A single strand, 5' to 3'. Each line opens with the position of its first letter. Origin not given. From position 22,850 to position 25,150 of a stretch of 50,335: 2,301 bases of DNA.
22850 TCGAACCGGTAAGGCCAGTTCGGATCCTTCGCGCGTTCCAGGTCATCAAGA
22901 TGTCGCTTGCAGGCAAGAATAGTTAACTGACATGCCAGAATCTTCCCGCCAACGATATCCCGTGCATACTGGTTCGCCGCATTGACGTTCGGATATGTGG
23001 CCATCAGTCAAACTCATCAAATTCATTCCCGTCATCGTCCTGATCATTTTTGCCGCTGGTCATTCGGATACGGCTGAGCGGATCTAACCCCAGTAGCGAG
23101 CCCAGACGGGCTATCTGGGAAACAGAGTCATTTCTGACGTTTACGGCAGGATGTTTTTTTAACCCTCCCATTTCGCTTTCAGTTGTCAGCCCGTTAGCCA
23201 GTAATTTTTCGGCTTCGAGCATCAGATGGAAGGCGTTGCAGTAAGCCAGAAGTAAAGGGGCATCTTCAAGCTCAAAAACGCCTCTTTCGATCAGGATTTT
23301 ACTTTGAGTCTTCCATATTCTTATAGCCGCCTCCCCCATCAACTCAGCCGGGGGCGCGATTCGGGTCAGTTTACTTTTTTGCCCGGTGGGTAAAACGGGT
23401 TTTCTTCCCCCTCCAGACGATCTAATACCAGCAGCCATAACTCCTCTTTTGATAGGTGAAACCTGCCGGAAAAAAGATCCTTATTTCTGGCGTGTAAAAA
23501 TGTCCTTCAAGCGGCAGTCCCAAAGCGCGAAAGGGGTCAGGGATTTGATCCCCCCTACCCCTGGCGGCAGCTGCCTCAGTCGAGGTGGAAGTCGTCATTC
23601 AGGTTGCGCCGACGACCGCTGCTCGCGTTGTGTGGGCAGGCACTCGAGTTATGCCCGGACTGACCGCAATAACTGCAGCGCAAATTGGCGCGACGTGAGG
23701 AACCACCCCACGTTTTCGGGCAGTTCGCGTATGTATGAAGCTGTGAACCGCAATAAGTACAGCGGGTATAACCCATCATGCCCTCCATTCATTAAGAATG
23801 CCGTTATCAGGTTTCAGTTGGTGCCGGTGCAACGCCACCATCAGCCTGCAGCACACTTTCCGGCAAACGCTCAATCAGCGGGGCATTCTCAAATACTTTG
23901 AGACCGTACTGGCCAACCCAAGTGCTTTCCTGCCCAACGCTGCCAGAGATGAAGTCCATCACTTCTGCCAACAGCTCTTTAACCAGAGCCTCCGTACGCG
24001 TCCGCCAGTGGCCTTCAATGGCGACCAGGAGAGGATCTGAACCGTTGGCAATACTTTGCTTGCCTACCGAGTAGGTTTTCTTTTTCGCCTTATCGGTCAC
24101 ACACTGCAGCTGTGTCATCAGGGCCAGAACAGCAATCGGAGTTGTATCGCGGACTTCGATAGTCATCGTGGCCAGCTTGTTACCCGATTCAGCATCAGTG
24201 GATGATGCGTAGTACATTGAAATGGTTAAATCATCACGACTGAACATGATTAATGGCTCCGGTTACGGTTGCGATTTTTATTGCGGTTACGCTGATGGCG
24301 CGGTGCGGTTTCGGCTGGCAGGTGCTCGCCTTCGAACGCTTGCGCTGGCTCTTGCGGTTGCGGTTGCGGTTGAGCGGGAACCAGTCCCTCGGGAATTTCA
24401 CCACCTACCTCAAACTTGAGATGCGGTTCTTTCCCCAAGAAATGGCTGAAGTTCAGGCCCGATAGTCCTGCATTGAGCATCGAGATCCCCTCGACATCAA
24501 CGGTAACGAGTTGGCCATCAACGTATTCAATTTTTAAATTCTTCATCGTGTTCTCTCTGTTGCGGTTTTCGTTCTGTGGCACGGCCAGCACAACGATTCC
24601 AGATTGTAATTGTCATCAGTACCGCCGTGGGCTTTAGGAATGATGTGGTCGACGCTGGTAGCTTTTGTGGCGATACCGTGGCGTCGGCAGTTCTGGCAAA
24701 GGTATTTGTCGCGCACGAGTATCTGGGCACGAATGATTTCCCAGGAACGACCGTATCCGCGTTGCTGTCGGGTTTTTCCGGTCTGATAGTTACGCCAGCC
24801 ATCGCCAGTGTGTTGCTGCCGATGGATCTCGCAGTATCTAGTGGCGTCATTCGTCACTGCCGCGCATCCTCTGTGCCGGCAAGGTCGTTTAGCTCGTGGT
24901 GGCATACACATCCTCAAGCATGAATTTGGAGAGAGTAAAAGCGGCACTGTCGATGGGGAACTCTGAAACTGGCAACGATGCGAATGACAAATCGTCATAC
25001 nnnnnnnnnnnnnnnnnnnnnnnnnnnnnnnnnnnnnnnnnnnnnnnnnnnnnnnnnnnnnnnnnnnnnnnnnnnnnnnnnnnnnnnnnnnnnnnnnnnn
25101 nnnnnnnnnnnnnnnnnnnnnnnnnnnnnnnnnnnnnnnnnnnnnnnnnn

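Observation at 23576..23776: Tandem CCHC zinc-knuckle protein next to terminase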

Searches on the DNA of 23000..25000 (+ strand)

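Call 4: search_dna_similar(query=window:23400-23900:+, collection=phages, mode=near, max_rows=30)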
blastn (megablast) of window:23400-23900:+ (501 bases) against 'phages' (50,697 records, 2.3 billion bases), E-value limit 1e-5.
Records with a match: 5; places in all: 7; records where one place covers at least 80% of the query: 0.
Best place of each record, by identity: 80-90% 5.
By first word of the organism name: Klebsiella 5.
By host as written in the record: Klebsiella pneumoniae 2; - 1; Klebsiella oxytoca 1; Klebsiella pneumoniae ST846-OXA48 1.
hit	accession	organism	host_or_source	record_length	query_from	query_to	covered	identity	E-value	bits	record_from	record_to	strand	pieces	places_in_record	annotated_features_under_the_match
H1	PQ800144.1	Klebsiella phage Kpn_R1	Klebsiella pneumoniae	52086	71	388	63%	86.2%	2e-92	344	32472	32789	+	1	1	record has no annotation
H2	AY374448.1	Klebsiella phage phiKO2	-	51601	110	388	56%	87.1%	4e-84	316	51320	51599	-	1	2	Gp64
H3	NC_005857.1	Klebsiella phage phiKO2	Klebsiella oxytoca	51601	110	388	56%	87.1%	4e-84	316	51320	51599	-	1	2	Gp64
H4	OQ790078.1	Klebsiella phage Kpn74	Klebsiella pneumoniae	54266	118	388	54%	87.9%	4e-84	316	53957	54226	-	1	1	hypothetical protein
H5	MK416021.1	Klebsiella phage ST846-OXA48phi9.1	Klebsiella pneumoniae ST846-OXA48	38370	1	215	43%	85.2%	4e-55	220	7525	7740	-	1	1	none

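Call 5: get_annotated_region(hit=H3, flank=4000)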
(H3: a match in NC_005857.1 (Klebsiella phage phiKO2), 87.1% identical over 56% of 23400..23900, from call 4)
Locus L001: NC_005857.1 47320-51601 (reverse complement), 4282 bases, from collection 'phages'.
description: Klebsiella phage phiKO2, complete genome.
organism: Klebsiella phage phiKO2 (NCBI taxid 255431)
taxonomy: Viruses; Duplodnaviria; Heunggongvirae; Uroviricota; Caudoviricetes
host: Klebsiella oxytoca; source: -; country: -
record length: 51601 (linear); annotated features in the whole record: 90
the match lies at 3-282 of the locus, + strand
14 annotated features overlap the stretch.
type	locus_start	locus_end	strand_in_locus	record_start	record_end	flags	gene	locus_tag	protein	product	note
CDS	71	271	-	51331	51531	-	-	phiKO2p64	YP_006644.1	Gp64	-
CDS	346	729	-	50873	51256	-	-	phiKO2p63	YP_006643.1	Gp63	similar to Salmonella enterica serovar Typhi CT18 prophage gene STY1044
regulatory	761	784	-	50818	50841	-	-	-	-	terminator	putative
CDS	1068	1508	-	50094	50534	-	-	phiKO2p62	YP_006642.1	Gp62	similar to Salmonella plasmid pHCM2 gene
CDS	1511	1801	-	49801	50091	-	-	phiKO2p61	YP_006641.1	Gp61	-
CDS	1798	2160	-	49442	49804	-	-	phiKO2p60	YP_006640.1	HNH endonuclease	similar to phage holins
CDS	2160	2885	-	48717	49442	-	-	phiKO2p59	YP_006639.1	Gp59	-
regulatory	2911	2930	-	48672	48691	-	-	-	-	terminator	putative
misc_feature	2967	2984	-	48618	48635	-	-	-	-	-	putative plasmid partitioning site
CDS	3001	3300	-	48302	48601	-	-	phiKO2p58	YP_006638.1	nucleoside 2-deoxyribosyltransferase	-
CDS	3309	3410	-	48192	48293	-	-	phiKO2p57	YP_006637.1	Gp57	-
CDS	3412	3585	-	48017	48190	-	-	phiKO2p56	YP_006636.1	Gp56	-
CDS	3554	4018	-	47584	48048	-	-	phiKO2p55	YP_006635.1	Gp55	-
CDS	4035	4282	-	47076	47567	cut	-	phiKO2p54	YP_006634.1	Gp54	-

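Call 16: search_dna_similar(query=window:23400-23900:+, collection=plasmids, mode=near, max_rows=25)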
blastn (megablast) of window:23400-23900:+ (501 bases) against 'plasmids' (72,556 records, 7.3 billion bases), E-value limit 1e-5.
Records with a match: 89; places in all: 91; records where one place covers at least 80% of the query: 0.
Best place of each record, by identity: 95-99% 1; 90-95% 13; 80-90% 75.
By first word of the organism name: Klebsiella 88; Citrobacter 1.
By predicted mobility (MOB-suite, as given by PLSDB): non-mobilizable 88; conjugative 1.
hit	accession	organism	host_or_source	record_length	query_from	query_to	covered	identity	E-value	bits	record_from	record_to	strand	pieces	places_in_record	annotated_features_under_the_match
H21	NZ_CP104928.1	Klebsiella pasteurii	cell culture,Out-of-house environment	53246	110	501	78%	94.1%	4e-168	597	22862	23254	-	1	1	hypothetical protein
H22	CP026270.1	Klebsiella oxytoca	-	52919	71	388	63%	90.6%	3e-115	422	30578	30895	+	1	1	hypothetical protein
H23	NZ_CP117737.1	Klebsiella grimontii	Homo sapiens,skin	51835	71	388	63%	90.6%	3e-115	422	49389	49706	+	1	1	none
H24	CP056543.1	Klebsiella oxytoca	culture,Freshwater sample from ...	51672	71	388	63%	90.6%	3e-115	422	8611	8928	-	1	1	none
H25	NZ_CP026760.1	Klebsiella aerogenes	-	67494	71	388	63%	90.3%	1e-113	416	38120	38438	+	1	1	none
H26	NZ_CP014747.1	Klebsiella aerogenes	Homo sapiens,rectal swab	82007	71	388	63%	90.3%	1e-113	416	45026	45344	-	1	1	none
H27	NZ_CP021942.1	Klebsiella pneumoniae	-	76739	71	387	63%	87.1%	2e-96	359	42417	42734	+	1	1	none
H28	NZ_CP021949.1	Klebsiella pneumoniae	-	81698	71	387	63%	87.1%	2e-96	359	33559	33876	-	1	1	none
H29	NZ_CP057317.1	Klebsiella pneumoniae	culture,Pooled pig faecal samples ...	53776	71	387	63%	87.1%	2e-96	359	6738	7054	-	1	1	none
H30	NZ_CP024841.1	Klebsiella pneumoniae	Homo sapiens,Bronchial washing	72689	71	387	63%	86.8%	1e-94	353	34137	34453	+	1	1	none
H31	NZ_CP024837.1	Klebsiella pneumoniae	Homo sapiens,Peritoneal fluid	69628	71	387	63%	86.8%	1e-94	353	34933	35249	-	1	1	none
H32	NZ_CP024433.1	Klebsiella pneumoniae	Homo sapiens,Trachaeal secretion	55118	71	387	63%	86.8%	1e-94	353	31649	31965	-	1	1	none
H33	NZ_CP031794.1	Klebsiella pneumoniae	Homo sapiens,urine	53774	71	387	63%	86.8%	1e-94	353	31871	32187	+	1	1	none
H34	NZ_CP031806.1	Klebsiella pneumoniae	Homo sapiens,rectal swab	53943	71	387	63%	86.8%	1e-94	353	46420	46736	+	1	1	none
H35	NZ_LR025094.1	Klebsiella pneumoniae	-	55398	71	387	63%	86.8%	1e-94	353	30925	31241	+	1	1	none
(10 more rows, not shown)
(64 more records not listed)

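Call 57: search_dna_similar(query=window:23000-25000:+, collection=ecoli_genomes, mode=near, max_rows=10)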
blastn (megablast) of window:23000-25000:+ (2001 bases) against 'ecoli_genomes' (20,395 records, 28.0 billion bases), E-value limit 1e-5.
Records with a match: 6; places in all: 6; records where one place covers at least 80% of the query: 0.
Genomes with a match: 6 of 5426; with a place that covers at least 80% of the query: 0. Places per genome that has any: lowest 1, median 1, highest 1. On chromosomes: 6 places; on plasmids: 0.
Best place of each record, by identity: 90-95% 6.
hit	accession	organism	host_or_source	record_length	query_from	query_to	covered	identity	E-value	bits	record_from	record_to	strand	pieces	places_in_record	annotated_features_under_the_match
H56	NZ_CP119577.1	Escherichia coli strain C012_chr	broiler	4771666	508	562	3%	90.9%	1e-9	75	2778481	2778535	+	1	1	none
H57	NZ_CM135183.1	Escherichia coli strain Z1324SEC0014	Swine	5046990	508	562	3%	90.9%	1e-9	75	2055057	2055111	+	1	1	none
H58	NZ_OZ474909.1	Escherichia coli strain ECL27977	Ovis aries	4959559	508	562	3%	90.9%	1e-9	75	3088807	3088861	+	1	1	hypothetical protein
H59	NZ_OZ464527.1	Escherichia coli strain ECL27977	Ovis aries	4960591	508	562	3%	90.9%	1e-9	75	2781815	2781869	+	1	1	hypothetical protein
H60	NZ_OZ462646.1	Escherichia coli strain ECL27829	Ovis aries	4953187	508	562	3%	90.9%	1e-9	75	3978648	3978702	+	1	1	hypothetical protein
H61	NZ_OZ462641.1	Escherichia coli strain ECL27829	Ovis aries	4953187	508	562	3%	90.9%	1e-9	75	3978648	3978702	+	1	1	hypothetical protein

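Call 58: get_annotated_region(hit=H58, flank=3000)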
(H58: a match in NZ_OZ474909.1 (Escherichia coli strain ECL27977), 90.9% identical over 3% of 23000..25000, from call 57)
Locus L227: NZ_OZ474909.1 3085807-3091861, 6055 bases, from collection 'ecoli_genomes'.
description: Escherichia coli strain ECL27977 isolate ECL27977 chromosome ECL27977
organism: Escherichia coli strain ECL27977 (NCBI taxid 562)
replicon: chromosome; assembly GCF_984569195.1
host: Ovis aries; source: lamb; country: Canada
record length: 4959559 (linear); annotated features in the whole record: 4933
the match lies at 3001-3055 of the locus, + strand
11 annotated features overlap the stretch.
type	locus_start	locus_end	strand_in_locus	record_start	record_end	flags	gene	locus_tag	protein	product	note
CDS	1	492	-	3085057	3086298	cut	-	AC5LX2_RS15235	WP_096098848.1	phage portal protein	-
CDS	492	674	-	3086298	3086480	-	-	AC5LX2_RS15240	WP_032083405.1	hypothetical protein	-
CDS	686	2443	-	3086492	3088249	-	-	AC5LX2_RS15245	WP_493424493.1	terminase large subunit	-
CDS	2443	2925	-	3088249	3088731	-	-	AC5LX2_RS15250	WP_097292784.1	phage terminase small subunit P27 family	-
CDS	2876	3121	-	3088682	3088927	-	-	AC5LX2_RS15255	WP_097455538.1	hypothetical protein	-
CDS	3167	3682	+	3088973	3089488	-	-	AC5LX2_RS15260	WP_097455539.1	hypothetical protein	-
CDS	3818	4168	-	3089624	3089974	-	-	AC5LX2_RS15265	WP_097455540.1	HNH endonuclease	-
CDS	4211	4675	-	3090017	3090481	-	-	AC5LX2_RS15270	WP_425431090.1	lysis protein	-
CDS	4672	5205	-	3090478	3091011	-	rrrQ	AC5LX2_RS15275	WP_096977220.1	lysozyme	-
CDS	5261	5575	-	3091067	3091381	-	-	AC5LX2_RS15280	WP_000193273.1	YdfR family protein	-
CDS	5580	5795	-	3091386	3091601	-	-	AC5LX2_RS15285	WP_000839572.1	class II holin family protein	-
